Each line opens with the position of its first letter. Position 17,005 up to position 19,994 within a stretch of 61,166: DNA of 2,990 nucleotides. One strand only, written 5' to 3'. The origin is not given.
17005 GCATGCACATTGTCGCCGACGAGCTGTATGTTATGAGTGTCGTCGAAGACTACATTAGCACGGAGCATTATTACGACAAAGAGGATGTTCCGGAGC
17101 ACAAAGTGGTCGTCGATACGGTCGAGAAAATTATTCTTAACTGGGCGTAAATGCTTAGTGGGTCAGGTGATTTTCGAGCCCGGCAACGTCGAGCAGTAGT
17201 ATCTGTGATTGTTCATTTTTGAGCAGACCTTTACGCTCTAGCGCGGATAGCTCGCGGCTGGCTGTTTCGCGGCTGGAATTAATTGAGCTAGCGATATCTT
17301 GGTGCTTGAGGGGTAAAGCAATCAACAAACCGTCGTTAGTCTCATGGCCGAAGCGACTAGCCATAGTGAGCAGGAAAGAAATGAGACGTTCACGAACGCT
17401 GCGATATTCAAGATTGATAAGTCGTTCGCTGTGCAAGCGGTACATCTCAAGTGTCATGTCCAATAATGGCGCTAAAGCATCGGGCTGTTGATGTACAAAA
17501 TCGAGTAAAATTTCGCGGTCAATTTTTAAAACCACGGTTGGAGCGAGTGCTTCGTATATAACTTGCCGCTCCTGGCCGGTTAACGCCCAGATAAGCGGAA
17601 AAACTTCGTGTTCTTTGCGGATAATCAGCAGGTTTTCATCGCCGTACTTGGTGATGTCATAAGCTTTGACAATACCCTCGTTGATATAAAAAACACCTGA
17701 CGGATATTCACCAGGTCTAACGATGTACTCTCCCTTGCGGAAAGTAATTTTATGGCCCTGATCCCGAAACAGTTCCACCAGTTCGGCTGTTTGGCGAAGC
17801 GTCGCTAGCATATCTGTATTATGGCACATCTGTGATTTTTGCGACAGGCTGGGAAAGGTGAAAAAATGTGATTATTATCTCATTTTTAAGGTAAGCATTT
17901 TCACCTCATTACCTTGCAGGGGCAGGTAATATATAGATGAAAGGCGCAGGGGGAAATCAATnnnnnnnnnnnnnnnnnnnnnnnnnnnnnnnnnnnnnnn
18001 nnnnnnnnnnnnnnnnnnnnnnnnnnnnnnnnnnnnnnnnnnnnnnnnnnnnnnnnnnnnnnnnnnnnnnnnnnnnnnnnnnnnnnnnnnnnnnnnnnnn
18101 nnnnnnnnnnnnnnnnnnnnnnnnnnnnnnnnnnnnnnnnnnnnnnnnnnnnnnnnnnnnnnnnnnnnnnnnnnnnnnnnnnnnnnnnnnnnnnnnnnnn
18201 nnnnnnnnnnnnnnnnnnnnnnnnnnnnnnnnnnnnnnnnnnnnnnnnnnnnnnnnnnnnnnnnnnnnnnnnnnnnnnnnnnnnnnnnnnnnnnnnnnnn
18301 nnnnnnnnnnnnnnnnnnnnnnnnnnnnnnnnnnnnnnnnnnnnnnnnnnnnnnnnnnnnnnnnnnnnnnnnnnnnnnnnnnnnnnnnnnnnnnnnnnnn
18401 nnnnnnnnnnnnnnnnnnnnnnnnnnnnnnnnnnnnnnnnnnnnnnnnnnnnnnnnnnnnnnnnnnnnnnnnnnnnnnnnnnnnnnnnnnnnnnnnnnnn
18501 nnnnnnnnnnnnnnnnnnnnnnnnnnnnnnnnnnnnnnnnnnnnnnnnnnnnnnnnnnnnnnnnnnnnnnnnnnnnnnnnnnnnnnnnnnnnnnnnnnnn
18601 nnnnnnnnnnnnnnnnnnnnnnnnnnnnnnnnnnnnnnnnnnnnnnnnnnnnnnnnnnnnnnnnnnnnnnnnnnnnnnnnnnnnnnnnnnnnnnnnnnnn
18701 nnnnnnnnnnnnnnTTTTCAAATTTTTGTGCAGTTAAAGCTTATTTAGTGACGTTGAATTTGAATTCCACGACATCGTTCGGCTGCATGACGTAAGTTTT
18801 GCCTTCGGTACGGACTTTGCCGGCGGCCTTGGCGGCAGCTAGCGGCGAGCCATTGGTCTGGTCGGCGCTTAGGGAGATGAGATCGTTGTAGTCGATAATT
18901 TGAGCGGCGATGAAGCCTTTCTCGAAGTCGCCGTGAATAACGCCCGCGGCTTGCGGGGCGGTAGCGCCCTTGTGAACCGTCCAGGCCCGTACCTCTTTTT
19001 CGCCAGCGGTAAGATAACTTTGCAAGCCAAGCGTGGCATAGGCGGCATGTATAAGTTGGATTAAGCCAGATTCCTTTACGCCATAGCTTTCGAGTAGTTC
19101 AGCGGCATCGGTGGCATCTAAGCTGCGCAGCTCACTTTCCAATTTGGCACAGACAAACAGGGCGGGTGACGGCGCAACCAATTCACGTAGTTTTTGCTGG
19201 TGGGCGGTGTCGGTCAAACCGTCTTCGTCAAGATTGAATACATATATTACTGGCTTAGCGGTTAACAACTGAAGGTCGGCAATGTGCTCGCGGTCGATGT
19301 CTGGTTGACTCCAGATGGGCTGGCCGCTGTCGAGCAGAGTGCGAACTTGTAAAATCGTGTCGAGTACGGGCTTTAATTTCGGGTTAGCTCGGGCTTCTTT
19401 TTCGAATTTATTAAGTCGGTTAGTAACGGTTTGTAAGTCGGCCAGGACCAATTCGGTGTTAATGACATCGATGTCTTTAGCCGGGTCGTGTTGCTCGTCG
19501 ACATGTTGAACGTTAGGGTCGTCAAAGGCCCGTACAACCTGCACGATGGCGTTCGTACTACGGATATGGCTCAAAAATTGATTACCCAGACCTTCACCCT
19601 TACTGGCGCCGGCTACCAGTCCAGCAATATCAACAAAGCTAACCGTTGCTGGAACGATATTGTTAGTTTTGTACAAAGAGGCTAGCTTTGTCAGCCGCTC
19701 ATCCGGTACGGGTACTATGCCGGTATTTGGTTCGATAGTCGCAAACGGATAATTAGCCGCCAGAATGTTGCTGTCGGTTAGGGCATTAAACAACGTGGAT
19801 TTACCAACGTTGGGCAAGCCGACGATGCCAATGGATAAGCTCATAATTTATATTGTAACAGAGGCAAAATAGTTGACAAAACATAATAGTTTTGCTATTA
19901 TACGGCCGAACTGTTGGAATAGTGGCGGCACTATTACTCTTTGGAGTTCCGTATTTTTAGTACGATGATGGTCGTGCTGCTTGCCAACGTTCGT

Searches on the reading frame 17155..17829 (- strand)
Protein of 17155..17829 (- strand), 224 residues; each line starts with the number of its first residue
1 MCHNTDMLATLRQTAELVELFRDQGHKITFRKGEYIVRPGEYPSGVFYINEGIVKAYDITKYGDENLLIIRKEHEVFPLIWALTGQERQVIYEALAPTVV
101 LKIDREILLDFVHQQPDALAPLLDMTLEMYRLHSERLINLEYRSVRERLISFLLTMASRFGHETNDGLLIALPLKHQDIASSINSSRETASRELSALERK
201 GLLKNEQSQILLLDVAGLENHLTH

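Call 79: search_protein_families(library=ncbifam, proteins=[window:17155-17829:-], max_evalue=0.00001)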
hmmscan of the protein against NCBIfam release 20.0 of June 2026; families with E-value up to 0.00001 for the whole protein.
window:17155-17829:- (224 aa): 9 families
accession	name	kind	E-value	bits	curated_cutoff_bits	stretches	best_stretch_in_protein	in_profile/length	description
TIGR03697.1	NtcA_cyano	equivalog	1e-19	71.1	244.95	1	34-218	2-188/193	global nitrogen regulator NtcA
NF053664.1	TransRegPtrACyano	equivalog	2.7e-16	59.4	300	1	46-213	30-190/196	Crp/Fnr family transcriptional regulator PtrA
NF050806.1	TransRegFixKCaul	equivalog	5e-16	58.6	300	1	17-219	15-211/215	transcriptional regulator FixK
NF008365.0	PRK11161.1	subfamily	7.9e-12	45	228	1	26-218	48-239/250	fumarate/nitrate reduction transcriptional regulator Fnr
NF010499.0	PRK13918.1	equivalog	1.6e-10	40.8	274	1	26-220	13-199/205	CRP/FNR family transcriptional regulator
NF008732.0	PRK11753.1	equivalog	6.2e-10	38.9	266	1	7-213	5-211/214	cAMP-activated global transcriptional regulator CRP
NF045989.1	TransRegFnrLRhodb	equivalog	9.7e-10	38.1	300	1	92-214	98-227/245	transcriptional regulator FnrL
NF052518.1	TransRegLdrP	equivalog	3e-09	37.2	300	1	30-220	4-186/195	transcriptional regulator LdrP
NF006901.0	PRK09392.1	equivalog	1.1e-07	31.5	211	1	30-219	35-218/236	transcriptional activator FtrB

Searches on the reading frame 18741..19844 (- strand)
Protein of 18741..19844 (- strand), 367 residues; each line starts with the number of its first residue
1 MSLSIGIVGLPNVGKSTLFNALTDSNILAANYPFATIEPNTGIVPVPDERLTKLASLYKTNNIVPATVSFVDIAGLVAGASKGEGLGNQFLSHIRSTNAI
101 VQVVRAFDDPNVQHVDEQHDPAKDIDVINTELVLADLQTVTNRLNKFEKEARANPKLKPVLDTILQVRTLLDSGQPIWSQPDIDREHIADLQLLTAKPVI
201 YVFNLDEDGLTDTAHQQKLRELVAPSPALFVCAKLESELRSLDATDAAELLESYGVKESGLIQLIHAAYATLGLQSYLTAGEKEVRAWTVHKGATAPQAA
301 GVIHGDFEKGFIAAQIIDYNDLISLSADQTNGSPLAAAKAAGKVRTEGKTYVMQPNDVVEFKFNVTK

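Call 8: search_protein_families(library=pfam, proteins=[window:18741-19844:-], max_evalue=0.01)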
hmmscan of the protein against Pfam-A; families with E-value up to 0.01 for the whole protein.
window:18741-19844:- (367 aa): 5 families
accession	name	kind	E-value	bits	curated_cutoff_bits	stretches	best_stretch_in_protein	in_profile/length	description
PF06071.19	YchF-GTPase_C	-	7.9e-33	112.9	27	1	274-364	1-84/84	Protein of unknown function (DUF933)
PF01926.29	MMR_HSR1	-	9.9e-22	77.6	21.9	1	5-118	2-95/113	50S ribosome-binding GTPase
PF02421.24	FeoB_N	-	6.6e-09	35.9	27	1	5-48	3-46/156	Ferrous iron transport protein B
PF00350.29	Dynamin_N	-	0.0018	18.7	27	0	5-30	1-26/168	Dynamin family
PF20860.2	Dicers_N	-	0.0065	17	27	0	191-246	15-71/89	Dicers, N-terminal domain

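Call 16: find_encoding_contigs(protein=window:18741-19844:-, flank=10000, max_places=10)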
Protein window:18741-19844:- (367 aa): 3 contigs read that carry it; 3 places shown.
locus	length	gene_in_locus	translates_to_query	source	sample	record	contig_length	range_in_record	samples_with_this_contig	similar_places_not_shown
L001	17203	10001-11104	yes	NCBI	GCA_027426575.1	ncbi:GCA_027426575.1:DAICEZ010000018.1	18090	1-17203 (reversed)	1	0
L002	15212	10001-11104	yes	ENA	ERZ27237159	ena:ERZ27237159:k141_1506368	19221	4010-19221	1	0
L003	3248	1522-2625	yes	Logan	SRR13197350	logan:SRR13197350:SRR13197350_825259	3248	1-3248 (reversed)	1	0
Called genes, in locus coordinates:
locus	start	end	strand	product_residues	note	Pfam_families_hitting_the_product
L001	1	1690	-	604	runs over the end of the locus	PF05157:MshEN, PF00437:T2SSE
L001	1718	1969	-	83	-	-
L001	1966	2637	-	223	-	PF04350:PilO (weak)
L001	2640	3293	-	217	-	-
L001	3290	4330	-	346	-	PF11104:PilM_2, PF14450:FtsA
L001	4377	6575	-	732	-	-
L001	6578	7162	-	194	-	-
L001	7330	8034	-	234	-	PF04203:Sortase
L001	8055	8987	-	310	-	-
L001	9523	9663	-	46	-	-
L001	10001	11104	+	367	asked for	PF01926:MMR_HSR1, PF02421:FeoB_N, PF06071:YchF-GTPase_C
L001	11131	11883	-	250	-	PF14470:bPH_3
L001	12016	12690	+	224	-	PF00027:cNMP_binding, PF13545:HTH_Crp_2, PF00325:Crp (weak)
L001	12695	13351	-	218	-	PF00156:Pribosyltran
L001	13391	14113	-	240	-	PF01479:S4, PF01728:FtsJ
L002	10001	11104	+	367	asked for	PF01926:MMR_HSR1, PF02421:FeoB_N, PF06071:YchF-GTPase_C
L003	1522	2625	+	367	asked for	PF01926:MMR_HSR1, PF02421:FeoB_N, PF06071:YchF-GTPase_C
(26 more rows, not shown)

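Call 46: find_homologous_proteins(query=window:18741-19844:-, max_evalue=1e-100)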
Query window:18741-19844:- (367 aa): 7947 proteins with E <= 1e-100 among 8000 candidates; the best 120 are listed.
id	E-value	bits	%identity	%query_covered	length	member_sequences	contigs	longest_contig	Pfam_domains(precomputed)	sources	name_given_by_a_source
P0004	2.9e-236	801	100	100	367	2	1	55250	PF01926.30,PF02421.25,PF06071.20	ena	-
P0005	1.8e-193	660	82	100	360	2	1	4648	PF01926.30,PF02421.25,PF06071.20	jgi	jgi:GTP-binding protein YchF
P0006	1.6e-190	651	83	100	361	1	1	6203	PF01926.30,PF00350.30,PF02421.25,PF06071.20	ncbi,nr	ncbi:MAG: ychF [Candidatus Saccharibacteria bacterium]|nr:ychF [Candidatus Saccharibacteria bacteriu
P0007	7.4e-190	648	81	99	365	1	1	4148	PF01926.30,PF02421.25,PF06071.20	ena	-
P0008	5.1e-189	646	81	100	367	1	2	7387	PF01926.30,PF02421.25,PF06071.20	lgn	-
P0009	7.4e-189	645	81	99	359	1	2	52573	PF01926.30,PF02421.25,PF06071.20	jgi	jgi:GTP-binding protein YchF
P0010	8.8e-189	645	80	100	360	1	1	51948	PF01926.30,PF02421.25,PF06071.20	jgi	jgi:GTP-binding protein YchF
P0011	3.4e-188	643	80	100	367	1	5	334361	PF01926.30,PF00350.30,PF02421.25,PF06071.20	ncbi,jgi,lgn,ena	-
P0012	3.8e-188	643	82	99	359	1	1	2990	PF01926.30,PF02421.25,PF06071.20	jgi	jgi:hypothetical protein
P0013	6.9e-188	642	81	100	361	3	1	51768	PF01926.30,PF02421.25,PF06071.20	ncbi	-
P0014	9.7e-188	641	81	100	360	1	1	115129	PF01926.30,PF02421.25,PF06071.20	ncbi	ncbi:MAG: redox-regulated ATPase YchF [Candidatus Saccharimonadales bacterium]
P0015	1.4e-187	641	81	99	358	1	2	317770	PF01926.30,PF02421.25,PF06071.20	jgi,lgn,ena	-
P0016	6.4e-187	639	80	100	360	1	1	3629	PF01926.30,PF02421.25,PF06071.20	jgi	jgi:GTP-binding protein YchF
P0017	7.1e-187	639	81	100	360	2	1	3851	PF01926.30,PF02421.25,PF06071.20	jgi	jgi:ribosome-binding ATPase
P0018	8.1e-187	638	81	100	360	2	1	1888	PF01926.30,PF02421.25,PF06071.20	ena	-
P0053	1.6e-183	627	79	100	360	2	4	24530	PF01926.30,PF02421.25,PF06071.20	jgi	jgi:GTP-binding protein YchF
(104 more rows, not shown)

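Call 47: find_encoding_contigs(protein=P0011, flank=8000, max_places=3)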
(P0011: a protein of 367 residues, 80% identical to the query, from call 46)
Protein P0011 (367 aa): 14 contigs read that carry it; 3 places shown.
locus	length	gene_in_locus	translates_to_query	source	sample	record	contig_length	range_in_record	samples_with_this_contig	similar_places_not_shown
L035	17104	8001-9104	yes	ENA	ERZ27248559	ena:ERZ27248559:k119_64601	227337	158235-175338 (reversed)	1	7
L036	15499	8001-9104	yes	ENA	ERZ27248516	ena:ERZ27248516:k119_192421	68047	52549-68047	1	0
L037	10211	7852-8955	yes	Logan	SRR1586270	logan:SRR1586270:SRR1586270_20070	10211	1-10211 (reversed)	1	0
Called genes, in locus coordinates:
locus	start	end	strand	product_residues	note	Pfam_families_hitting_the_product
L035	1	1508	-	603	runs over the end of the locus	PF05157:MshEN, PF00437:T2SSE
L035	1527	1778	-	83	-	-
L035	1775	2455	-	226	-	PF04350:PilO (weak)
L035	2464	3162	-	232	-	-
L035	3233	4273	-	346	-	PF11104:PilM_2, PF14450:FtsA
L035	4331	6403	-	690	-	-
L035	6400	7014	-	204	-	-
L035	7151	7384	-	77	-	PF09851:SHOCT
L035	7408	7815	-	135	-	-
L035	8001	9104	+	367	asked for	PF00350:Dynamin_N (faint), PF01926:MMR_HSR1, PF02421:FeoB_N, PF06071:YchF-GTPase_C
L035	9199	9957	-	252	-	PF14470:bPH_3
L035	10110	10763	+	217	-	PF00027:cNMP_binding, PF13545:HTH_Crp_2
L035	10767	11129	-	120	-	-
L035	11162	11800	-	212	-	PF00156:Pribosyltran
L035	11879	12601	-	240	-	PF01479:S4, PF01728:FtsJ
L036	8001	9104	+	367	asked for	PF00350:Dynamin_N (faint), PF01926:MMR_HSR1, PF02421:FeoB_N, PF06071:YchF-GTPase_C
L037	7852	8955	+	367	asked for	PF00350:Dynamin_N (faint), PF01926:MMR_HSR1, PF02421:FeoB_N, PF06071:YchF-GTPase_C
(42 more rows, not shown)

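Call 48: find_encoding_contigs(protein=P0008, flank=8000, max_places=3)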
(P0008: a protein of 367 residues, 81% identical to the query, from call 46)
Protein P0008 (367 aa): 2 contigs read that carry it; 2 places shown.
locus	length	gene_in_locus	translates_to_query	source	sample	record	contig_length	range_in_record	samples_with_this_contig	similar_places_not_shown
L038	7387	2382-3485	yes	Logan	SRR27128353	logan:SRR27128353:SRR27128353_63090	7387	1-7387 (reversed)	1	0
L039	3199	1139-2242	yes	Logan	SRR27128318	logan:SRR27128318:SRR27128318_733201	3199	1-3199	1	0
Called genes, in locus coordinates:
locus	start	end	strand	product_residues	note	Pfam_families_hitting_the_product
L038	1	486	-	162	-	?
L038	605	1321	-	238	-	-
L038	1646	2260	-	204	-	-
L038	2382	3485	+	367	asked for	PF01926:MMR_HSR1, PF02421:FeoB_N, PF06071:YchF-GTPase_C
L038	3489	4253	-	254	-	PF14470:bPH_3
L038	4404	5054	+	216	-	PF00027:cNMP_binding, PF13545:HTH_Crp_2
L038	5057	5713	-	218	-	PF00156:Pribosyltran (weak)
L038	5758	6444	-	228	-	PF01479:S4 (weak), PF01728:FtsJ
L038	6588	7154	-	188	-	PF08207:EFP_N, PF01132:EFP, PF09285:Elong-fact-P_C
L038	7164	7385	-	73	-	?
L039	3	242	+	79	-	?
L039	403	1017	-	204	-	-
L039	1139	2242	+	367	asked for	PF01926:MMR_HSR1, PF02421:FeoB_N, PF06071:YchF-GTPase_C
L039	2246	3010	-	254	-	PF14470:bPH_3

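Call 49: find_encoding_contigs(protein=P0006, flank=8000, max_places=3)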
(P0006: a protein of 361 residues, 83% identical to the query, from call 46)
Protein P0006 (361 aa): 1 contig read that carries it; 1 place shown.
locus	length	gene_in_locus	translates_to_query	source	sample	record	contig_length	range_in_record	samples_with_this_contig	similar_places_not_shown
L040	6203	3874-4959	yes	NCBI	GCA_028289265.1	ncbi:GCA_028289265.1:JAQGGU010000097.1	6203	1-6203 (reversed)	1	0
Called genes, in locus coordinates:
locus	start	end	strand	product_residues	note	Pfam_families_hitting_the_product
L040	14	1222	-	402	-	PF00925:GTP_cyclohydro2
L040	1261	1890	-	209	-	PF00303:Thymidylat_synt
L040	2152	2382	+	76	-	-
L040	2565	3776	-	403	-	PF17914:HopA1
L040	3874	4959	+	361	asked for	PF00350:Dynamin_N (faint), PF01926:MMR_HSR1, PF02421:FeoB_N, PF06071:YchF-GTPase_C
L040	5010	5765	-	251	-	PF14470:bPH_3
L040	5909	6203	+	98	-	PF00027:cNMP_binding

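Call 57: find_encoding_contigs(protein=P0005, flank=8000, max_places=4)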
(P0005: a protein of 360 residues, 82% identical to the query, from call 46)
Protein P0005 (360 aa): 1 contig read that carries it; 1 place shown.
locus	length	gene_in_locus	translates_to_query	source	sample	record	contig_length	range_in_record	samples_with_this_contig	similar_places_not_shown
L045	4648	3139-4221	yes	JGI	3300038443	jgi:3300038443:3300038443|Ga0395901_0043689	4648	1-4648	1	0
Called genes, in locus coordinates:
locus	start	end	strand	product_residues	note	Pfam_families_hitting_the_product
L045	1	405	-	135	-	?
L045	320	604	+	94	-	-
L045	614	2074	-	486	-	-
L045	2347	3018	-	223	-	-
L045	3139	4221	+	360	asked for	PF01926:MMR_HSR1, PF02421:FeoB_N, PF06071:YchF-GTPase_C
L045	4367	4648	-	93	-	?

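Call 58: find_encoding_contigs(protein=P0012, flank=8000, max_places=4)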
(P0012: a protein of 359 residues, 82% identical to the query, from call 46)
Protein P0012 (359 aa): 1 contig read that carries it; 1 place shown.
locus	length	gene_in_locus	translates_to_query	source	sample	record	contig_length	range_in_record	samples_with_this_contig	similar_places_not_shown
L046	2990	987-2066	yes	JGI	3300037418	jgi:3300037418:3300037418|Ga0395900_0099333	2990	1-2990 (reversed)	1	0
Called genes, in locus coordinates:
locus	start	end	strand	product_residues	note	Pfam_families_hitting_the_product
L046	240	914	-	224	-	-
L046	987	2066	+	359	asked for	PF01926:MMR_HSR1, PF02421:FeoB_N, PF06071:YchF-GTPase_C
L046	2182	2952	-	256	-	-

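Call 96: find_encoding_contigs(protein=P0053, flank=9000, max_places=4)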
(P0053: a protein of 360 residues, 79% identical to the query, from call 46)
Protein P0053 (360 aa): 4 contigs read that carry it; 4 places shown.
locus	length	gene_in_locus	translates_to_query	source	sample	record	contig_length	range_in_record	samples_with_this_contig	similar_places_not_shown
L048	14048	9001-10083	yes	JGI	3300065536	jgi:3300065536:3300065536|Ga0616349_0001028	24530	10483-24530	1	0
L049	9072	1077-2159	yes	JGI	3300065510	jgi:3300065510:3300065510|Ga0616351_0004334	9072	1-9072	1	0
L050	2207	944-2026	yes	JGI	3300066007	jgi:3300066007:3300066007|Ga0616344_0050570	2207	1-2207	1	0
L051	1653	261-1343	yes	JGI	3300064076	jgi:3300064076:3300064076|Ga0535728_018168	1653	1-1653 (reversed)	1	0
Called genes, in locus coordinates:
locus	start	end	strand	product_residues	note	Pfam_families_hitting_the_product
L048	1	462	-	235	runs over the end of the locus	PF04350:PilO (weak)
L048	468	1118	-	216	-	PF05137:PilN (faint)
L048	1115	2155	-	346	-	PF11104:PilM_2, PF14450:FtsA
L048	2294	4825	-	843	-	-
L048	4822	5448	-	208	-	-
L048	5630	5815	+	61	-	-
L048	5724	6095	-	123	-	PF04203:Sortase (weak)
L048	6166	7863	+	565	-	-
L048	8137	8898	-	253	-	PF02661:Fic (weak)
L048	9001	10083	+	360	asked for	PF01926:MMR_HSR1, PF02421:FeoB_N, PF06071:YchF-GTPase_C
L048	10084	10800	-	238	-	PF14470:bPH_3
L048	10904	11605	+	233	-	PF00027:cNMP_binding, PF00325:Crp (faint), PF13545:HTH_Crp_2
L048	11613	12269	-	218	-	PF00156:Pribosyltran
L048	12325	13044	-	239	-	PF01479:S4, PF01728:FtsJ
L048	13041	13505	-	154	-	PF13563:2_5_RNA_ligase2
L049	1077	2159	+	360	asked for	PF01926:MMR_HSR1, PF02421:FeoB_N, PF06071:YchF-GTPase_C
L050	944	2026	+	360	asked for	PF01926:MMR_HSR1, PF02421:FeoB_N, PF06071:YchF-GTPase_C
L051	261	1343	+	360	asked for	PF01926:MMR_HSR1, PF02421:FeoB_N, PF06071:YchF-GTPase_C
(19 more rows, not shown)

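Call 109: find_encoding_contigs(protein=P0014, flank=9000, max_places=3)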
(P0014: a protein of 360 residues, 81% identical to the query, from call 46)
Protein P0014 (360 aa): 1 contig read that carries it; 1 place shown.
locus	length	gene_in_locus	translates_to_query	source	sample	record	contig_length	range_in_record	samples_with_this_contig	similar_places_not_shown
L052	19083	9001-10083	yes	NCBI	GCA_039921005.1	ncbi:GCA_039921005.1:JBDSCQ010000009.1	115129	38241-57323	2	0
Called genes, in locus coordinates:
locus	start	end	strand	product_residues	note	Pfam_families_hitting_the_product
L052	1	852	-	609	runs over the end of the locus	PF05157:MshEN, PF00437:T2SSE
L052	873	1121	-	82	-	-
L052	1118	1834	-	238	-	PF04350:PilO (weak)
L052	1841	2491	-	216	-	PF05137:PilN (faint)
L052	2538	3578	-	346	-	PF11104:PilM_2, PF14450:FtsA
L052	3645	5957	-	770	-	-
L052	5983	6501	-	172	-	-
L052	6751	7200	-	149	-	PF04203:Sortase (weak)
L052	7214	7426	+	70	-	-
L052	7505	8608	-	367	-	-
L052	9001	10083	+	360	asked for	PF01926:MMR_HSR1, PF02421:FeoB_N, PF06071:YchF-GTPase_C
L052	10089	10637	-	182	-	-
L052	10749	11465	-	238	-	PF14470:bPH_3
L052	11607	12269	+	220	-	PF00027:cNMP_binding, PF00325:Crp (faint), PF13545:HTH_Crp_2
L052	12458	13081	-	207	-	PF00156:Pribosyltran (weak)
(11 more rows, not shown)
